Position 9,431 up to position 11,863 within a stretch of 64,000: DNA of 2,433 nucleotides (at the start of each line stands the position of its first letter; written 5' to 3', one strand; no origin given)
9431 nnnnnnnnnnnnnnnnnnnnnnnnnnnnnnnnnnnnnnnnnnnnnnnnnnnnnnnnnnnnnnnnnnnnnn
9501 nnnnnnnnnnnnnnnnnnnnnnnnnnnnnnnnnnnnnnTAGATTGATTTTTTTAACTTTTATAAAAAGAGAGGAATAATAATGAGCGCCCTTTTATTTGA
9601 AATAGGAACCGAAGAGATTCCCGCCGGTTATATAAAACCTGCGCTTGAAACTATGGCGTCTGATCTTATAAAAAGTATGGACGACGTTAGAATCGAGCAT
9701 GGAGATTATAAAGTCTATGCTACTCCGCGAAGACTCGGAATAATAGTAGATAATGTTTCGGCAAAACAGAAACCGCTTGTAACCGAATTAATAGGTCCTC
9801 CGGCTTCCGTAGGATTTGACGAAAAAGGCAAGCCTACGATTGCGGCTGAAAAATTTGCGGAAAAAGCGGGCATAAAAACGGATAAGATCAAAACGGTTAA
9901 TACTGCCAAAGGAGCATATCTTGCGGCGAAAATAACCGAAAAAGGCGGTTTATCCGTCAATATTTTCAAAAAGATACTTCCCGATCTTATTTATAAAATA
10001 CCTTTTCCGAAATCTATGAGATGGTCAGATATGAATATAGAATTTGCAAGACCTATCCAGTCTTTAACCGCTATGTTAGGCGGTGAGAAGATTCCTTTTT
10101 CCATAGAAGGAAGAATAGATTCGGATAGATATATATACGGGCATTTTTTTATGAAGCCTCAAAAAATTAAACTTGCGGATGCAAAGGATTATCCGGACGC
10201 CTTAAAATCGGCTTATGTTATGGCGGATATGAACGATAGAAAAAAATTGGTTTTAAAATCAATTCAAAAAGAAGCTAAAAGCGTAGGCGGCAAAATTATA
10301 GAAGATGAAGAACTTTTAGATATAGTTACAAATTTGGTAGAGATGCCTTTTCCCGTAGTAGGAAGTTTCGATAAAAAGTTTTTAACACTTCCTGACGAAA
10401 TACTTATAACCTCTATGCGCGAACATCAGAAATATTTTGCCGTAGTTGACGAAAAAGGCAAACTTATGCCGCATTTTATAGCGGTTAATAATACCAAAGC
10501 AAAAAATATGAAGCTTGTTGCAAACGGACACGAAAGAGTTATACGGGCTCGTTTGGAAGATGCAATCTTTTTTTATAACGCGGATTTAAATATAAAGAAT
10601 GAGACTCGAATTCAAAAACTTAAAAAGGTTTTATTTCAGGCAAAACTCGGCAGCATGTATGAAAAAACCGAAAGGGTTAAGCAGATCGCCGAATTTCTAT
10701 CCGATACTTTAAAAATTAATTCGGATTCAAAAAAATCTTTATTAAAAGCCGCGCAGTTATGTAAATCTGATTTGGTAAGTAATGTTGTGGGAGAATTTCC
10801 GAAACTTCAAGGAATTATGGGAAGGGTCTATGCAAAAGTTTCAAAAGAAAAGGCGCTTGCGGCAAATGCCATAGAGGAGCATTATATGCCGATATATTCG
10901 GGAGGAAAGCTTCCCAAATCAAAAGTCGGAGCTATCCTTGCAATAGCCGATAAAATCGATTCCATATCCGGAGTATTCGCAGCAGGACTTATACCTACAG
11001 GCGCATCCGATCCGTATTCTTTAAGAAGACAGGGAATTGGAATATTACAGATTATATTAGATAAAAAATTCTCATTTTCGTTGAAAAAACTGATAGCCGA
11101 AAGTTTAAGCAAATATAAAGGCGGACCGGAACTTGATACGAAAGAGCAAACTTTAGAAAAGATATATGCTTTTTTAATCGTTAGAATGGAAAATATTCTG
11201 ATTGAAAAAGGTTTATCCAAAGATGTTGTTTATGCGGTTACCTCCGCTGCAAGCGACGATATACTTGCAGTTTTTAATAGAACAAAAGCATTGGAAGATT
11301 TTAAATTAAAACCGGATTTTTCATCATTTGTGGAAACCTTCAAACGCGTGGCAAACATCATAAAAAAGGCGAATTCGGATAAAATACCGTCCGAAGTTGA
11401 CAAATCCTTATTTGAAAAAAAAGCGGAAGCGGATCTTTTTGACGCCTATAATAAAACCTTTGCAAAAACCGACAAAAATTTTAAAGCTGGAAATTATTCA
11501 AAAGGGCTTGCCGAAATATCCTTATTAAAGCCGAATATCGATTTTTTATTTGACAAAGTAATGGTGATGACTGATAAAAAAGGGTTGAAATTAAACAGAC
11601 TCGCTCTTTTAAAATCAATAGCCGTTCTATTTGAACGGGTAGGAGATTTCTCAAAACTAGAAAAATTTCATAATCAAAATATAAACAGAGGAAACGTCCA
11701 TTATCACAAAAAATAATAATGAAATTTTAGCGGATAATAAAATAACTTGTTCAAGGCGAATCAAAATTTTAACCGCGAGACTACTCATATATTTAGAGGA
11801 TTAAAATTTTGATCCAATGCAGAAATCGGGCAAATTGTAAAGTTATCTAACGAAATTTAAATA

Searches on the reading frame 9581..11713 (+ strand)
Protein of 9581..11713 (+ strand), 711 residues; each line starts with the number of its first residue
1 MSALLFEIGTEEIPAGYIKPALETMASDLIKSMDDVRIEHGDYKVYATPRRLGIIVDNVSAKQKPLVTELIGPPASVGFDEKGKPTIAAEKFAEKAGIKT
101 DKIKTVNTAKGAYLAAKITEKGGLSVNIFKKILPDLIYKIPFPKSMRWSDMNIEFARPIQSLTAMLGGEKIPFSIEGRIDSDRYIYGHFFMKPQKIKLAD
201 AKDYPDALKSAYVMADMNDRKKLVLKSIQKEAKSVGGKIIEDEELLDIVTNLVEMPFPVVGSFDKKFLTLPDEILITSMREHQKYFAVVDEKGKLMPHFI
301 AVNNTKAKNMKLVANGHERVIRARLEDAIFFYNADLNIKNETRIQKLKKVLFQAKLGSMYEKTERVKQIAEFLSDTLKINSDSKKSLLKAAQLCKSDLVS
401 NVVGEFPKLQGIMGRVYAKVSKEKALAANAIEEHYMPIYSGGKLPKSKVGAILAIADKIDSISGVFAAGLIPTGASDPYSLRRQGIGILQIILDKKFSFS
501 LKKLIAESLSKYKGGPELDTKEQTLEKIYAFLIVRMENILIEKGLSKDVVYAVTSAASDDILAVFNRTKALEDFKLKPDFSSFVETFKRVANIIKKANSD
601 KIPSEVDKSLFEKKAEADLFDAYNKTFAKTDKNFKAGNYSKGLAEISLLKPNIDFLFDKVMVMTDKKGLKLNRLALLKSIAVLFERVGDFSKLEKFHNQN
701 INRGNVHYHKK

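Call 14: find_encoding_contigs(protein=window:9581-11713:+, flank=10000, max_places=6)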
Protein window:9581-11713:+ (711 aa): no gene with exactly this product is on record in the collection.

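Call 16: find_related_loci(query=window:9581-11713:+, collection=genome_contigs, flank=10000)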
Query window:9581-11713:+ (711 aa) in genome_contigs; peptide patterns used: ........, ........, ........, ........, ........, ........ (x = any residue, [..] = any of these).
600 stretches matched a pattern (row limit reached: there are more); 550 encode a relative of the query (tblastn E <= 1e-3); the best 80 are kept; 80 distinct loci.
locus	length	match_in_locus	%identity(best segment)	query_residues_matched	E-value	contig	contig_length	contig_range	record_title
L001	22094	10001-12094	54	1-693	0e+0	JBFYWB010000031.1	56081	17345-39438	MAG: Deltaproteobacteria bacterium isolate PPR_0338 PPR_0338_bin.40.fa_k121_1013279, whole genome shotgun sequence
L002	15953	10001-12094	55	1-693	0e+0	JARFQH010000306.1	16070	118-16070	MAG: Desulfobacteraceae bacterium isolate MAG_Ve_Sed_19 k141_3505929, whole genome shotgun sequence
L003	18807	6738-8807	55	1-693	0e+0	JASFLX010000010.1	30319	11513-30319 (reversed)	MAG: Desulfobacterales bacterium isolate D0817M20remetaG_Bin_243 D0817M20remetaG_FD_scaffold_131_c1, whole genome shotgu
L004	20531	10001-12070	55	1-693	0e+0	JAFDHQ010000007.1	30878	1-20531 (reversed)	MAG: Deltaproteobacteria bacterium isolate Meg22_1214_Bin_280 Meg22_1214_Bin_280_scaffold_3981, whole genome shotgun seq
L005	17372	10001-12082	53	1-693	0e+0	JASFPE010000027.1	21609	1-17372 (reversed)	MAG: Desulfobacterales bacterium isolate D0819M20remetaG_Bin_304 D0819M20remetaG_FD_scaffold_77_c1, whole genome shotgun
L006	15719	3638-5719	53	1-693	0e+0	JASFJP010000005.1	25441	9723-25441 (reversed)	MAG: Desulfobacterales bacterium isolate D0608U02metaG_Bin_613 D0608U02metaG_FD_scaffold_54_c1, whole genome shotgun seq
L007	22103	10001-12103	55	1-693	0e+0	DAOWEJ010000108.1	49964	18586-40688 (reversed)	MAG TPA_asm: Deltaproteobacteria bacterium isolate CSMAG_1936 CSMAG_1936_k141_3569333_length_49964_cov_16.9656, whole ge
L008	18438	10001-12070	54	1-693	0e+0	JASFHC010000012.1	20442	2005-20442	MAG: Desulfobacterales bacterium isolate D0608M02metaG_Bin_359 D0608M02metaG_FD_scaffold_47_c1, whole genome shotgun seq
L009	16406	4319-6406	53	1-693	0e+0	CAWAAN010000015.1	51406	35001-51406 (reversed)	MAG: uncultured delta proteobacterium isolate MFD01721.bin.2.15 genome assembly, contig: contig_49385, whole genome shot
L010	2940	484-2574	54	1-693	0e+0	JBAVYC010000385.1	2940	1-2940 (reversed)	MAG: Desulfobacterales bacterium isolate MFD03804_ilm_asm_bin1 k127_8148, whole genome shotgun sequence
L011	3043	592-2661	54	1-693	0e+0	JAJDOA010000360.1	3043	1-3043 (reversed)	MAG: Desulfobacteraceae bacterium isolate ALSabin.42 k141_4682948, whole genome shotgun sequence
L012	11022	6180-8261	54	1-693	0e+0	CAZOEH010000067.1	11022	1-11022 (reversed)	MAG TPA_asm: uncultured Desulfonema sp. isolate SRP062349_co5_33 genome assembly, contig: NODE_2596_length_11022_cov_8.7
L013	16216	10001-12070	53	1-693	0e+0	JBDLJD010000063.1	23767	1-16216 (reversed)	MAG: Thermodesulfobacteriota bacterium isolate MAG075 MAG075_63, whole genome shotgun sequence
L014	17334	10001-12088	53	1-693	0e+0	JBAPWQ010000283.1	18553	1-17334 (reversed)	MAG: Desulfobacterales bacterium isolate MFD00116_ilm_asm_bin20 k127_146326, whole genome shotgun sequence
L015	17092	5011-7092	53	1-693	0e+0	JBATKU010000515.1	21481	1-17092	MAG: Desulfobacterales bacterium isolate MFD10234_ilm_asm_bin6 k127_144518, whole genome shotgun sequence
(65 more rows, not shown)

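Call 35: find_homologous_proteins(query=window:9581-11713:+, max_evalue=1e-50)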
Query window:9581-11713:+ (711 aa): 7893 proteins with E <= 1e-50 among 8000 candidates; the best 120 are listed.
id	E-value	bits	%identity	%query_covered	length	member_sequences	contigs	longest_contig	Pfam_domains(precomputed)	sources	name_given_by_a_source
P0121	0.0e+0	1539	100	100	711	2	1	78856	PF02092.23,PF05746.22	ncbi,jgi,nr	ncbi:MAG: glycine--tRNA ligase subunit beta [Deltaproteobacteria bacterium]|nr:glycine--tRNA ligase 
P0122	0.0e+0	1280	85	98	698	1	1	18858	PF02092.23,PF05746.22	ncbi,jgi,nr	ncbi:MAG: glycine--tRNA ligase subunit beta [Deltaproteobacteria bacterium]|nr:glycine--tRNA ligase 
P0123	5.9e-251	853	59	98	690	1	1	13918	PF02092.23,PF05746.22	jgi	jgi:glycyl-tRNA synthetase beta chain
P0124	6.9e-238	810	56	98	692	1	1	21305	PF02092.23,PF05746.22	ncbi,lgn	-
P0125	1.5e-236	805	54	97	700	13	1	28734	PF02092.23,PF05746.22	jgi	jgi:glycyl-tRNA synthetase beta chain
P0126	2.6e-236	804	55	97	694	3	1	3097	PF02092.23,PF05746.22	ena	-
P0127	7.8e-236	803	55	97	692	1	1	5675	PF02092.23,PF05746.22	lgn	-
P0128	8.1e-236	803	55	97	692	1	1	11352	PF02092.23,PF05746.22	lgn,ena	-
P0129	1.9e-235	802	55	97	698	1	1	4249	PF02092.23,PF07949.18,PF05746.22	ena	-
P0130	4.6e-235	800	55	97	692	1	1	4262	PF02092.23,PF07949.18,PF05746.22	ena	-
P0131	4.7e-235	800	55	97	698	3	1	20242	PF02092.23,PF05746.22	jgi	-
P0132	5.2e-235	800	55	97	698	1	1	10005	PF02092.23,PF05746.22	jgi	jgi:glycyl-tRNA synthetase beta chain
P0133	5.4e-235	800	54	97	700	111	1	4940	PF02092.23,PF05746.22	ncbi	ncbi:MAG: glycine--tRNA ligase subunit beta [Desulfobacterales bacterium]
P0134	1.3e-234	799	55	97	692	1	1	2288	PF02092.23,PF05746.22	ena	-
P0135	2.8e-234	798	54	97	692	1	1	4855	PF02092.23,PF05746.22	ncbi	-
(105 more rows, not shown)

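Call 36: find_encoding_contigs(protein=P0122, flank=10000, max_places=3)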
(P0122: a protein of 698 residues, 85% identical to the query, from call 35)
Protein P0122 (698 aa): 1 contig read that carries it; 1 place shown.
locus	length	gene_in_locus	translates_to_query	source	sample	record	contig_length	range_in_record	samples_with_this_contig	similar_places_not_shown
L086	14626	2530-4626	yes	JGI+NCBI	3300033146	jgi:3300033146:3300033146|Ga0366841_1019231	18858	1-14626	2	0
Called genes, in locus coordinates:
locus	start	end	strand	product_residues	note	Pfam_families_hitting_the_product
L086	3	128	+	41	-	?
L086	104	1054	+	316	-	PF00580:UvrD-helicase, PF13604:AAA_30 (faint), PF13245:AAA_19, PF01443:Viral_helicase1 (faint), PF00580:UvrD-helicase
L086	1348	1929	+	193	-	PF13361:UvrD_C (weak)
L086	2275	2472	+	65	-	-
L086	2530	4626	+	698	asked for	PF02092:tRNA_synt_2f, PF05746:DALR_1 (weak)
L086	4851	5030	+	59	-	PF00890:FAD_binding_2, PF01134:GIDA (weak), PF01266:DAO (weak), PF07992:Pyr_redox_2 (weak), PF12831:FAD_oxidored, PF13450:NAD_binding_8 (weak)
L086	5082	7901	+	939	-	PF00037:Fer4 (weak), PF12838:Fer4_7 (weak), PF07992:Pyr_redox_2 (weak), PF01266:DAO (weak), PF07992:Pyr_redox_2, PF12831:FAD_oxidored (weak), PF13450:NAD_binding_8 (weak), PF12838:Fer4_7 (weak), +7 more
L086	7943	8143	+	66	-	PF02662:FlpD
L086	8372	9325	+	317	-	PF13187:Fer4_9 (faint), PF00037:Fer4 (faint), PF12797:Fer4_2 (faint), PF13183:Fer4_8 (weak)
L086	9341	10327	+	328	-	PF13484:Fer4_16 (faint), PF12838:Fer4_7 (faint), PF13183:Fer4_8 (faint), PF13534:Fer4_17 (faint), PF13187:Fer4_9 (faint), PF13746:Fer4_18 (faint), PF13237:Fer4_10 (faint), PF17179:Fer4_22, +1 more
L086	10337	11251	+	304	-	PF00970:FAD_binding_6 (weak), PF00175:NAD_binding_1, PF10418:DHODB_Fe-S_bind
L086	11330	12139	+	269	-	PF01925:TauE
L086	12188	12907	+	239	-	PF04016:DUF364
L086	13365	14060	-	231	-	PF01209:Ubie_methyltran, PF13489:Methyltransf_23, PF13847:Methyltransf_31, PF08241:Methyltransf_11, PF08242:Methyltransf_12, PF13649:Methyltransf_25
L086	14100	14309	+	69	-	-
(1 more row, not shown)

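Call 37: find_encoding_contigs(protein=P0123, flank=10000, max_places=3)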
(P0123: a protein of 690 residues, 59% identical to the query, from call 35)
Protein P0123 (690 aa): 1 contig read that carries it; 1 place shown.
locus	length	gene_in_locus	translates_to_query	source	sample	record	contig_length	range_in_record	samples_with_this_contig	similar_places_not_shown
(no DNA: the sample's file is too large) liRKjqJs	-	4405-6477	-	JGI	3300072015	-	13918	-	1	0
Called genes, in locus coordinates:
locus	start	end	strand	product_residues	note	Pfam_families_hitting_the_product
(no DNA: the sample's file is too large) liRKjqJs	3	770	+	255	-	?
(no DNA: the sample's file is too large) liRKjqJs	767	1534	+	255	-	PF11967:RecO_N, PF02565:RecO_C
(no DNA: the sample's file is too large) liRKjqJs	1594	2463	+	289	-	PF02091:tRNA-synt_2e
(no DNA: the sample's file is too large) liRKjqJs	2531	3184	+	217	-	-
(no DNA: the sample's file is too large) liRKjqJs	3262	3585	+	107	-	-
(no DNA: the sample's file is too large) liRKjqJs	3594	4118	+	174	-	-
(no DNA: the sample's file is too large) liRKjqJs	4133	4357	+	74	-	PF12441:CopG_antitoxin (weak)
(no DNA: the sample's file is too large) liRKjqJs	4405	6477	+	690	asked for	PF02092:tRNA_synt_2f, PF05746:DALR_1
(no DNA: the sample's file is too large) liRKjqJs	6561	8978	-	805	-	PF27160:Y4kK_N, PF27210:Y4kK_2nd, PF00082:Peptidase_S8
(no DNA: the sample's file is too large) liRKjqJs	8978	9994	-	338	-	PF00004:AAA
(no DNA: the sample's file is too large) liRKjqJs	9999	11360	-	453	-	PF03448:MgtE_N, PF00571:CBS, PF01769:MgtE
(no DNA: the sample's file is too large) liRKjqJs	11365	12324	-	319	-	PF13623:SurA_N_2, PF13624:SurA_N_3, PF09312:SurA_N, PF13145:Rotamase_2, PF13616:Rotamase_3, PF00639:Rotamase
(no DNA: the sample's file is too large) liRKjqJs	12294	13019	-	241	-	PF13623:SurA_N_2 (weak), PF13624:SurA_N_3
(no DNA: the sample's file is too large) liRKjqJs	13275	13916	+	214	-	?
